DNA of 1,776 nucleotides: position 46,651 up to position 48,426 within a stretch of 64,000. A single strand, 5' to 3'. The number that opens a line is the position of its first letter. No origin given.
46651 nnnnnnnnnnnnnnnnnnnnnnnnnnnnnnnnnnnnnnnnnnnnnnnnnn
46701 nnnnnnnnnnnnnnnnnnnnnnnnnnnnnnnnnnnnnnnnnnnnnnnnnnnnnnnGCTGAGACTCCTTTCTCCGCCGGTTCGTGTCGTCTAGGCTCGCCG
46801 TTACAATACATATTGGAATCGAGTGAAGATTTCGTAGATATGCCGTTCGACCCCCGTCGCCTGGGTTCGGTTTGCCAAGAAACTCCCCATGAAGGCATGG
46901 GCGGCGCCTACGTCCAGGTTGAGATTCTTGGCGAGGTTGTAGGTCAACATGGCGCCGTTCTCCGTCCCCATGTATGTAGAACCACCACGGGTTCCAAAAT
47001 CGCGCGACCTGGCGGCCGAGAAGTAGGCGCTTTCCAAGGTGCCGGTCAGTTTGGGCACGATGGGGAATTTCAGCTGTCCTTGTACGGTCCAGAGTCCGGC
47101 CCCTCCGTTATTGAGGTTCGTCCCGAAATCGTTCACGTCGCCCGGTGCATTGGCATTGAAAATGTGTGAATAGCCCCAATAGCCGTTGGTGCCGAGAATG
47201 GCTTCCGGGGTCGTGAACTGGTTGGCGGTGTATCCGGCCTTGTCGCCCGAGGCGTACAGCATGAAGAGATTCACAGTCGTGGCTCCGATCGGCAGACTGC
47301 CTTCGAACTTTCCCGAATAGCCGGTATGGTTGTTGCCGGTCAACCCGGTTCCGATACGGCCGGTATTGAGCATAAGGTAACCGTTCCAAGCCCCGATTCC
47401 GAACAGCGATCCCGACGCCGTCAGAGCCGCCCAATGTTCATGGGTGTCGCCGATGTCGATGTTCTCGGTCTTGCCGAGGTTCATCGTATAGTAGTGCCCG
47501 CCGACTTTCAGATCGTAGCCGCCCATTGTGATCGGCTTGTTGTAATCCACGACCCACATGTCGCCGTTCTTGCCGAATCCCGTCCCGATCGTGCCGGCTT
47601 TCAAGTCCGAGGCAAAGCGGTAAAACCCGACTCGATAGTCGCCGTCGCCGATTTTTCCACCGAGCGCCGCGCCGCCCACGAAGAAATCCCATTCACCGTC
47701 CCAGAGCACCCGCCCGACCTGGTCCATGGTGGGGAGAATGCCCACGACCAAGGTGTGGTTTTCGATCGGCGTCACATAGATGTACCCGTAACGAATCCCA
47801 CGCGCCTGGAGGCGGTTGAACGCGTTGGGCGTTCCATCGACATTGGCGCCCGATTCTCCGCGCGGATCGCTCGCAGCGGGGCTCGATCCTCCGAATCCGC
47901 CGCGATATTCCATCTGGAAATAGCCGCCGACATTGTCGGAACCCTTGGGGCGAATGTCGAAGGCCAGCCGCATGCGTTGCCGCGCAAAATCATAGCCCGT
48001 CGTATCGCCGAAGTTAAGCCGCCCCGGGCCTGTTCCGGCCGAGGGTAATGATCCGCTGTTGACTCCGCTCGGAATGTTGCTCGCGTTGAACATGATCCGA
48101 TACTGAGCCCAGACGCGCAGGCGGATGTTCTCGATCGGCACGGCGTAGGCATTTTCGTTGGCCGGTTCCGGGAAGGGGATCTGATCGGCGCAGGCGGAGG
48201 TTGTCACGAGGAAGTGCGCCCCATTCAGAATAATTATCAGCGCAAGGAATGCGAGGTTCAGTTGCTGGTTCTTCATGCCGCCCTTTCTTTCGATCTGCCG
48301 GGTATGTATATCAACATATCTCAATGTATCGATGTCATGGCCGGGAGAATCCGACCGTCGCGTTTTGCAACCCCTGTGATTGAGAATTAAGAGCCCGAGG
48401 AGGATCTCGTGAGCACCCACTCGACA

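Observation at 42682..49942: Atypical arsenite-oxidation operon: arsR - PiT - porin - aioB - aioA - lipoprotein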

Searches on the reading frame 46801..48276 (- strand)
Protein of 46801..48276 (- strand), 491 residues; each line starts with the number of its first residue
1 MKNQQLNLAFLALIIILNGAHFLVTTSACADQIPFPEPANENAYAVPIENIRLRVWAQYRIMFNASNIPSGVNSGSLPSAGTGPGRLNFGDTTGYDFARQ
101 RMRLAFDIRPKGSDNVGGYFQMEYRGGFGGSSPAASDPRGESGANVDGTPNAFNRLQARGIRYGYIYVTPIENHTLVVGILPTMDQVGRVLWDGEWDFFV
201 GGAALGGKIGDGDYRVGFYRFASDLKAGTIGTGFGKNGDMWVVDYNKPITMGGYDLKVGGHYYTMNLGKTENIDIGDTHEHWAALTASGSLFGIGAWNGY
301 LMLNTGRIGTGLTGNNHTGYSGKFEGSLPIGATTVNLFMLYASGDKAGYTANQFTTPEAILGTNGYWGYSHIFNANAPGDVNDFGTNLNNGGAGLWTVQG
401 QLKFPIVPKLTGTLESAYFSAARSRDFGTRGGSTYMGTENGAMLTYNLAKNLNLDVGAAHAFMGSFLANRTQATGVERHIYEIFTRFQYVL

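Call 4: search_protein_families(library=pfam, proteins=[window:46801-48276:-], max_evalue=0.01)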
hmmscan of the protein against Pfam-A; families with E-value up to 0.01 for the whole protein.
window:46801-48276:- (491 aa): 0 families

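Call 5: search_protein_families(library=ncbifam, proteins=[window:46801-48276:-], max_evalue=0.01)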
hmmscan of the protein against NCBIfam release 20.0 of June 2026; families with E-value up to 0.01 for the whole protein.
window:46801-48276:- (491 aa): 0 families

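Call 9: find_homologous_proteins(query=window:46801-48276:-)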
Query window:46801-48276:- (491 aa): 80 proteins with E <= 0.001 among 8000 candidates.
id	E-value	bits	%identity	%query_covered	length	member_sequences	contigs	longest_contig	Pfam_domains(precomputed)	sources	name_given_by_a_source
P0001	0.0e+0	1014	88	100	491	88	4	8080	-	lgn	-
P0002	1.3e-291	986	86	100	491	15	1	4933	-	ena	-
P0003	6.7e-278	941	83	98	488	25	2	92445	-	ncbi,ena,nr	ncbi:MAG: hypothetical protein ABL965_04060 [Nitrospira sp.]|nr:MAG: hypothetical protein E8D44_0061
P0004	9.6e-276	934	86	94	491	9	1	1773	-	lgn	-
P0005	2.0e-274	929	85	94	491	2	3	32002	-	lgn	-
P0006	2.3e-274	929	80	100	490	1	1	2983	-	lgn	-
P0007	7.6e-271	917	82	98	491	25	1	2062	-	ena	-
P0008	2.1e-270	916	81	98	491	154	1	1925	-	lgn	-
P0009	1.7e-269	913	80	100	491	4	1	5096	-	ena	-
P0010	2.8e-269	912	84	94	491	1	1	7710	-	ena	-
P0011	8.5e-266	901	82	94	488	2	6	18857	-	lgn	-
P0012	7.8e-265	898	79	99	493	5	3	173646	-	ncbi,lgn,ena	-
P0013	1.7e-264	896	81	98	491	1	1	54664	-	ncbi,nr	ncbi:MAG: hypothetical protein KF722_06615 [Nitrospira sp.]|nr:hypothetical protein [Nitrospira sp.]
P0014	5.1e-260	882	79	99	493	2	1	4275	-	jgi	jgi:hypothetical protein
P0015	2.0e-259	880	79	97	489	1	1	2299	-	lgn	-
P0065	5.3e-57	212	37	74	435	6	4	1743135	-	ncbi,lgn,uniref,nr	ncbi:hypothetical protein Hydth_1217 [Hydrogenobacter thermophilus TK-6]|uniref:Porin n=1 Tax=Hydrog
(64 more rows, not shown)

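Call 10: find_encoding_contigs(protein=P0003, flank=8000, max_places=3)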
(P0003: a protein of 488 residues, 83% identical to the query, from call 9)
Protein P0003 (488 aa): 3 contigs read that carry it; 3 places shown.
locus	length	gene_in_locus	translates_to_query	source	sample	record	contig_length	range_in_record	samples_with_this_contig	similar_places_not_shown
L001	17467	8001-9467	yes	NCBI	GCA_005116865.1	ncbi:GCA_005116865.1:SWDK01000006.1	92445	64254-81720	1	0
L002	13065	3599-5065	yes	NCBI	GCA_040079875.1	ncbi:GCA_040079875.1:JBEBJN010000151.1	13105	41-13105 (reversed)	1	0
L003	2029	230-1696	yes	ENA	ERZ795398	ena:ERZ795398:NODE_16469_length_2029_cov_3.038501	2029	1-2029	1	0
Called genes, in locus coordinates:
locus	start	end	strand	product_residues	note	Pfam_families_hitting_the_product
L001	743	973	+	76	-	-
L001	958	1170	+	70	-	-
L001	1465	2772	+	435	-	PF07690:MFS_1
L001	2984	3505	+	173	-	PF00160:Pro_isomerase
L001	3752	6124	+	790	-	-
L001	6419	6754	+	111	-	PF01022:HTH_5, PF12840:HTH_20 (weak)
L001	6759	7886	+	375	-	PF01384:PHO4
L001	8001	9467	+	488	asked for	-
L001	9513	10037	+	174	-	PF00355:Rieske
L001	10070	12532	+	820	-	PF18465:Rieske_3, PF00384:Molybdopterin, PF01568:Molydop_binding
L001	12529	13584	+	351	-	-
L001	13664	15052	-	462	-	PF00072:Response_reg, PF00158:Sigma54_activat, PF14532:Sigma54_activ_2, PF07728:AAA_5 (weak), PF25601:AAA_lid_14, PF02954:HTH_8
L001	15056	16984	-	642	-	PF05227:CHASE3, PF00989:PAS (weak), PF08447:PAS_3, PF00512:HisKA, PF02518:HATPase_c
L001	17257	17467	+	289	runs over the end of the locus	PF01226:Form_Nir_trans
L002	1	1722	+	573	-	?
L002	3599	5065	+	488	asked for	-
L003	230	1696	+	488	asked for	-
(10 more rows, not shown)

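Call 11: find_encoding_contigs(protein=P0012, flank=8000, max_places=3)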
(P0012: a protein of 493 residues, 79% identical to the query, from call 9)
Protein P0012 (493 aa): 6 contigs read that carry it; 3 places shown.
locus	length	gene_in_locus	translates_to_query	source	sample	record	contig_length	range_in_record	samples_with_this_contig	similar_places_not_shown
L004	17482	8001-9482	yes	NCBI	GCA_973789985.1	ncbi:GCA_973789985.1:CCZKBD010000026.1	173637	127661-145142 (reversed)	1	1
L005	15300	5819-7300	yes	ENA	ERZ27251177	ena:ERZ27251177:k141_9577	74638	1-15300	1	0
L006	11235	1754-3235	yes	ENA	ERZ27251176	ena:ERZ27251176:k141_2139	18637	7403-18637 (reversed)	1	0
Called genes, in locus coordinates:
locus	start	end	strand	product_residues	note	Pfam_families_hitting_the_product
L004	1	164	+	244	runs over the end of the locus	PF09335:VTT_dom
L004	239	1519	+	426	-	PF02335:Cytochrom_C552 (faint), PF09699:Paired_CXXCH_1 (faint), PF22113:Mtrc-MtrF_II-IV_dom (faint), PF14522:Cytochrome_C7 (faint)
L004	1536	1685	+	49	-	-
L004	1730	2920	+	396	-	PF01209:Ubie_methyltran, PF13489:Methyltransf_23, PF01135:PCMT (weak), PF06325:PrmA, PF13847:Methyltransf_31, PF08241:Methyltransf_11, PF08242:Methyltransf_12, PF13649:Methyltransf_25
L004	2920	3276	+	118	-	PF12840:HTH_20, PF01022:HTH_5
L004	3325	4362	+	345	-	PF04055:Radical_SAM (weak), PF12345:DUF3641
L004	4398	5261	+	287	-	PF12849:PBP_like_2, PF03466:LysR_substrate (weak), PF13531:SBP_bac_11, PF12727:PBP_like (faint)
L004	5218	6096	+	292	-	PF00528:BPD_transp_1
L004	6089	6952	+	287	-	PF00528:BPD_transp_1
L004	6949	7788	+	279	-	PF00005:ABC_tran, PF13304:AAA_21 (faint)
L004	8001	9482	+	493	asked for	-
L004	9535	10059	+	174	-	PF00355:Rieske (weak)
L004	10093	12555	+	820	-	PF18465:Rieske_3, PF00384:Molybdopterin, PF01568:Molydop_binding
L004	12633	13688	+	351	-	-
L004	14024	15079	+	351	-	PF01145:Band_7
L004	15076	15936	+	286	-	PF01145:Band_7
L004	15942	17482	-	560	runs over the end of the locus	PF01268:FTHFS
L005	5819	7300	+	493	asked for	-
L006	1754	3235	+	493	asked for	-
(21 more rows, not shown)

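Call 12: find_encoding_contigs(protein=P0065, flank=8000, max_places=2)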
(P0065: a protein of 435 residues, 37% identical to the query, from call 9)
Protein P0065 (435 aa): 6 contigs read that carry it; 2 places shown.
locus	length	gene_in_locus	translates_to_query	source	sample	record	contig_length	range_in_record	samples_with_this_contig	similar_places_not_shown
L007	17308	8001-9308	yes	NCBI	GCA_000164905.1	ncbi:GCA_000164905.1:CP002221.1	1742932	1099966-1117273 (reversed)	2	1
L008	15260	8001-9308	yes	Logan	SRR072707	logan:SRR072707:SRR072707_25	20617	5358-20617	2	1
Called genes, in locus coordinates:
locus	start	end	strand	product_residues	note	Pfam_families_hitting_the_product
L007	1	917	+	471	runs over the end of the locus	PF01476:LysM, PF04967:HTH_10 (faint), PF22310:NMB0315_dom_I (faint), PF23446:LysM1_NFP_LYK (faint), PF23457:LysM2_NFP (faint), PF23472:LysM2_CERK1_LYK3_4_5 (faint), PF01476:LysM, PF01551:Peptidase_M23, +2 more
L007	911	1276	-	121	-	PF05866:RusA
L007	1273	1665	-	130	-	PF13664:DUF4149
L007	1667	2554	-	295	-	PF00701:DHDPS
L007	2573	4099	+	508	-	PF03853:YjeF_N, PF01256:Carb_kinase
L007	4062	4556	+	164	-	PF01551:Peptidase_M23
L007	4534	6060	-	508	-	PF01743:PolyA_pol, PF12627:PolyA_pol_RNAbd, PF01966:HD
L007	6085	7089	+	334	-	PF02547:Queuosine_synth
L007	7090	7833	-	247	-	PF00970:FAD_binding_6, PF00175:NAD_binding_1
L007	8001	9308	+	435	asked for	-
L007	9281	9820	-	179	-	PF02830:V4R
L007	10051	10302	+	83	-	-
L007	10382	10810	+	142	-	PF00210:Ferritin, PF02915:Rubrerythrin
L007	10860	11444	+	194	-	PF12007:DUF3501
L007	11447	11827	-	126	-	PF03625:DUF302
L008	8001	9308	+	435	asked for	-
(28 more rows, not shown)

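Call 31: search_solved_structures(query=A2, max_evalue=1)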
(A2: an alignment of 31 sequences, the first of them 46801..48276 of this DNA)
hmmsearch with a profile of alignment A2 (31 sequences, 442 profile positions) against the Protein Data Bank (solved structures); distinct sequences matched with E-value up to 1: 0.

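Call 46: predict_structure(alignment_id=A2)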
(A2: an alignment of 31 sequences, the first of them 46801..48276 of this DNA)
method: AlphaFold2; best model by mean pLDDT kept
length: 491 residues; sequences in the alignment: 31
mean_pLDDT: 75.1   pTM: 0.76
mean pLDDT of the five models: 75.1, 73.8, 72.7, 72.5, 71.6
residues with pLDDT >= 90: 166; 70-90: 169; 50-70: 61; < 50: 95
segments of 3 or more residues with pLDDT < 50: 1-3, 21-45, 71-90, 129-159, 224-235
pLDDT, mean of each block of 10 residues (from residue 1): 57 66 38 31 56 86 76 39 38 67 86 88 66 36 40 47 87 91 82 71 92 92 46 58 95 91 81 66 95 88 88 81 95 95 90 85 74 66 74 92 95 96 82 90 93 92 80 67 88 77
secondary structure, 60 per line:
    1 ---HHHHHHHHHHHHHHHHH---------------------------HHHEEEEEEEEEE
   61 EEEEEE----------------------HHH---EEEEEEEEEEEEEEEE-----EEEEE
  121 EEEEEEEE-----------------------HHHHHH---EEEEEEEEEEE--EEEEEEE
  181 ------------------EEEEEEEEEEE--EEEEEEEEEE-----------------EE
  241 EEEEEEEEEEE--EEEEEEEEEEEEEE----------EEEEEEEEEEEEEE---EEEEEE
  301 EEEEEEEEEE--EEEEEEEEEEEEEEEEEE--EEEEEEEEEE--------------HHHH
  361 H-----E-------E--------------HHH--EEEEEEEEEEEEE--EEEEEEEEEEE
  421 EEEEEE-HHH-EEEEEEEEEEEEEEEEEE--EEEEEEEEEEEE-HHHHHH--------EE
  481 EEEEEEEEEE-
elements in order: H4-20 E51-66 E95-110 E116-128 H152-157 E161-171 E174-180 E199-209 E212-221 E239-251 E254-267 E278-291 E295-310 E313-330 E333-342 H357-361 E395-407 E410-426 E432-449 E452-463 H465-470 E479-490

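Call 49: fold_search(model_id=the predicted structure, library=pdb)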
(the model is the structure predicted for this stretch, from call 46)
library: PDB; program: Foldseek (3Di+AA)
matches with E <= 10: 924; with E <= 0.001: 347
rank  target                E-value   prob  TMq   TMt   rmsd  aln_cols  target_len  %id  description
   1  3rbh_C                7.8e-17  1.00  0.60  0.71   5.9       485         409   10  Structure of alginate export protein AlgE from Pseudomonas aeruginosa (released 2011-07-27)
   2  3rbh_D                2.2e-16  1.00  0.60  0.70   6.0       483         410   10  Structure of alginate export protein AlgE from Pseudomonas aeruginosa (released 2011-07-27)
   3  3rbh_A                8.3e-16  1.00  0.59  0.66   6.4       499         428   10  Structure of alginate export protein AlgE from Pseudomonas aeruginosa (released 2011-07-27)
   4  4afk                  9.8e-16  1.00  0.57  0.64   6.5       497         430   10  In meso structure of alginate transporter, AlgE, from Pseudomonas aeruginosa, PAO1 (released 2013-02-06)
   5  4b61_A                2.5e-15  1.00  0.57  0.64   6.6       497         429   11  In meso structure of alginate transporter, AlgE, from Pseudomoas aeruginosa, PAO1. Crystal form 3. (released 2013-07-17)
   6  3rbh_B                2.6e-15  1.00  0.59  0.67   6.3       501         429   10  Structure of alginate export protein AlgE from Pseudomonas aeruginosa (released 2011-07-27)
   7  4xnk                  7.1e-15  1.00  0.58  0.67   6.5       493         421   10  X-ray structure of AlgE1 (released 2015-06-03)
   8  5d5d                  7.9e-15  1.00  0.58  0.69   6.3       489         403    9  In meso in situ serial X-ray crystallography structure of AlgE at 100 K (released 2016-01-13)
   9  4b61_B                8.4e-15  1.00  0.58  0.64   6.7       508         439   10  In meso structure of alginate transporter, AlgE, from Pseudomoas aeruginosa, PAO1. Crystal form 3. (released 2013-07-17)
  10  8q2o                  9.4e-15  1.00  0.59  0.62   6.1       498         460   10  Structure of alginate transporter AlgE from P. aeruginosa PAO1 by using Se-MAG for the the lipid cubic phase crystalliza (released 2024-05-15)
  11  4azl_A                1.0e-14  1.00  0.59  0.68   6.2       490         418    9  In meso structure of alginate transporter, AlgE, from Pseudomoas aeruginosa, PAO1, crystal form 2. (released 2013-07-03)
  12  4azl_B                1.2e-14  1.00  0.59  0.67   6.2       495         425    9  In meso structure of alginate transporter, AlgE, from Pseudomoas aeruginosa, PAO1, crystal form 2. (released 2013-07-03)
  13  8rqp                  1.4e-14  1.00  0.58  0.61   6.5       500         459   10  In meso structure of the alginate exporter, AlgE, from Pseudomonas aeruginosa in 7.10 monoacylglycerol (released 2024-04-03)
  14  7acg                  1.4e-14  1.00  0.58  0.62   6.4       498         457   10  In meso structure of the alginate exporter, AlgE, from Pseudomonas aeruginosa in 9.8 monoacylglycerol (released 2020-12-16)
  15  8pz4                  2.4e-14  1.00  0.57  0.60   6.3       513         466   10  Structure of alginate transporter, AlgE, solved at wavelength 2.755 A (released 2023-10-25)
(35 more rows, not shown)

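Call 51: find_related_loci(query=A2, collection=genome_contigs, flank=7000)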
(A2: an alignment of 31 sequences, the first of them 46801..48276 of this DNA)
Query A2 (491 aa) in genome_contigs; peptide patterns used: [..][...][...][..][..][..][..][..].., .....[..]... (x = any residue, [..] = any of these).
81 stretches matched a pattern; 57 encode a relative of the query (tblastn E <= 1e-3); 57 distinct loci.
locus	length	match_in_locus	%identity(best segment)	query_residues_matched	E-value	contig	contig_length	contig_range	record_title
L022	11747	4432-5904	88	1-491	0e+0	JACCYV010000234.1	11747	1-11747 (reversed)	MAG: Nitrospira sp. isolate MGR_bin213 SD2897-2912_k127_8060057, whole genome shotgun sequence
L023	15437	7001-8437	82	9-491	0e+0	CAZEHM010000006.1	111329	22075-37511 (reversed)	MAG TPA_asm: uncultured Nitrospira sp. isolate binchicken_co199_128 genome assembly, contig: NODE_239_length_111329_cov_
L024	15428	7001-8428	83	6-491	0e+0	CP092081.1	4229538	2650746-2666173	MAG: Nitrospira sp. isolate UBC2 chromosome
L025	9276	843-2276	83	9-491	0e+0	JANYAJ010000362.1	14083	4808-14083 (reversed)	MAG: Nitrospira sp. isolate GL140_5_metabat_222_sub GL140_5_k141_3572157, whole genome shotgun sequence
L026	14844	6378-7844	82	2-491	0e+0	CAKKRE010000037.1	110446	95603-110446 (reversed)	Nitrospiraceae bacterium isolate Hainich-H41-bin274-1 genome assembly, contig: H41-bin274_1_Hain_H41_02um_R3_72_length_1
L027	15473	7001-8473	80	1-491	0e+0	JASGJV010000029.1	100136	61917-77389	MAG: Nitrospira sp. isolate 5N512 JMF-2111-06-0005.ont.bin.512_28, whole genome shotgun sequence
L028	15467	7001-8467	80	2-491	0e+0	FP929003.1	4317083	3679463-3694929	Candidatus Nitrospira defluvii chromosome, complete genome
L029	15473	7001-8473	80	1-491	0e+0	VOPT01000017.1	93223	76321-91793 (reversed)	MAG: Nitrospira sp. isolate MAG_266 c_000000003622, whole genome shotgun sequence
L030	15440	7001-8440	81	11-491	0e+0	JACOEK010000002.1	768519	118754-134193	MAG: Nitrospira sp. isolate S2bin.16 NODE_4_length_768519_cov_28.416314, whole genome shotgun sequence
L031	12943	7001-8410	81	22-491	0e+0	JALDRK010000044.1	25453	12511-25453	MAG: Nitrospirales bacterium isolate RBC_NOB5 BC1.72.fa-44, whole genome shotgun sequence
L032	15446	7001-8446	81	9-491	0e+0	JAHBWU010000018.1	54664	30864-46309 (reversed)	MAG: Nitrospira sp. isolate ACE_NIT13 NIT13_18, whole genome shotgun sequence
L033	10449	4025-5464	81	12-491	0e+0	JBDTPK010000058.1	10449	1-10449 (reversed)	MAG: Nitrospirota bacterium isolate cluster3_bin.197 NODE_28968_length_10449_cov_9.995382, whole genome shotgun sequence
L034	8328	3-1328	85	49-491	0e+0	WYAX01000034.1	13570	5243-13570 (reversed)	MAG: Nitrospira defluvii isolate NOB1 k127_956398, whole genome shotgun sequence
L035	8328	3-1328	84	49-491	0e+0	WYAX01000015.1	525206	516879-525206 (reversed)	MAG: Nitrospira defluvii isolate NOB1 k127_171309, whole genome shotgun sequence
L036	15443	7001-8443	78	8-491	0e+0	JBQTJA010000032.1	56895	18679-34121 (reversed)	MAG: Nitrospiraceae bacterium isolate SAW245 c_000000075304, whole genome shotgun sequence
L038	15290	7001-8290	42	9-488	3e-101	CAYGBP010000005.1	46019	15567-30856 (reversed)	MAG TPA_asm: uncultured Nitrospirota bacterium isolate ERP108616_co2_62 genome assembly, contig: NODE_853_length_46019_c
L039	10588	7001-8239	42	58-489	2e-96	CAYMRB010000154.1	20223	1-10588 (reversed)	MAG TPA_asm: uncultured Planctomycetia bacterium isolate SRP077602_co5_567 genome assembly, contig: NODE_12932_length_20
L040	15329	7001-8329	38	3-488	7e-94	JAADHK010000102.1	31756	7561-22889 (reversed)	MAG: Deltaproteobacteria bacterium isolate M_MetaBat.189 contig-127_5604, whole genome shotgun sequence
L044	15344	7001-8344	36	13-489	9e-80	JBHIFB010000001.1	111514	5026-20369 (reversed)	MAG: Candidatus Glassbacteria bacterium isolate b2.sp1_bin.52 NODE_3_length_111514_cov_5.513229, whole genome shotgun se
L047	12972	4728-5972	36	28-488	2e-68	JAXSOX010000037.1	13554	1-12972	MAG: Aquificaceae bacterium isolate SRBZ_201705_bins_161 SRBZ_201705_bins_161_scaffold_37, whole genome shotgun sequence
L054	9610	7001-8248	35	43-488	2e-63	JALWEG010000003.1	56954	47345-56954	MAG: Aquificaceae bacterium isolate T11_metabat1_scaf2bin.071 T11_NODE_120_length_56954_cov_2.191898, whole genome shotg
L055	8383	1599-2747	36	95-488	1e-61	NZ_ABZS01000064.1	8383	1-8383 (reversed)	Sulfurihydrogenibium yellowstonense SS-5 gcontig_23, whole genome shotgun sequence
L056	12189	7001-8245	34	43-488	7e-65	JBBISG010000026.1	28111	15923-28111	MAG: Nitrospirota bacterium isolate BQF270218_bin_368 NODE_1365_length_28111_cov_2.96294, whole genome shotgun sequence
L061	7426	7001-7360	55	95-223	7e-35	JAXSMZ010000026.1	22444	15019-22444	MAG: Aquificaceae bacterium isolate QQ_201705_bins_10 QQ_201705_bins_10_scaffold_26, whole genome shotgun sequence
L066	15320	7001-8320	27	61-488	1e-28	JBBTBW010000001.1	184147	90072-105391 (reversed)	MAG: Deltaproteobacteria bacterium isolate H41-bin279_1 H41_bin279_1_000000000001, whole genome shotgun sequence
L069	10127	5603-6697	29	99-488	1e-23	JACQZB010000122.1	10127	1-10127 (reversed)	MAG: Nitrospinota bacterium isolate NC_groundwater_1556_Pr4_S-0.65um_63_8 SR1-18-Sp65_coassembly_scaffold_320805, whole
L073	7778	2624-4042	25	14-488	5e-19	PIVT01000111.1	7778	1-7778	MAG: Proteobacteria bacterium isolate Glo_12 GloG15_CONTIG13311, whole genome shotgun sequence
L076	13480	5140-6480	24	2-488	1e-13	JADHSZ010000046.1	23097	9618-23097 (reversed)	MAG: Alphaproteobacteria bacterium isolate BS150m-G7 BS-150m-C1863, whole genome shotgun sequence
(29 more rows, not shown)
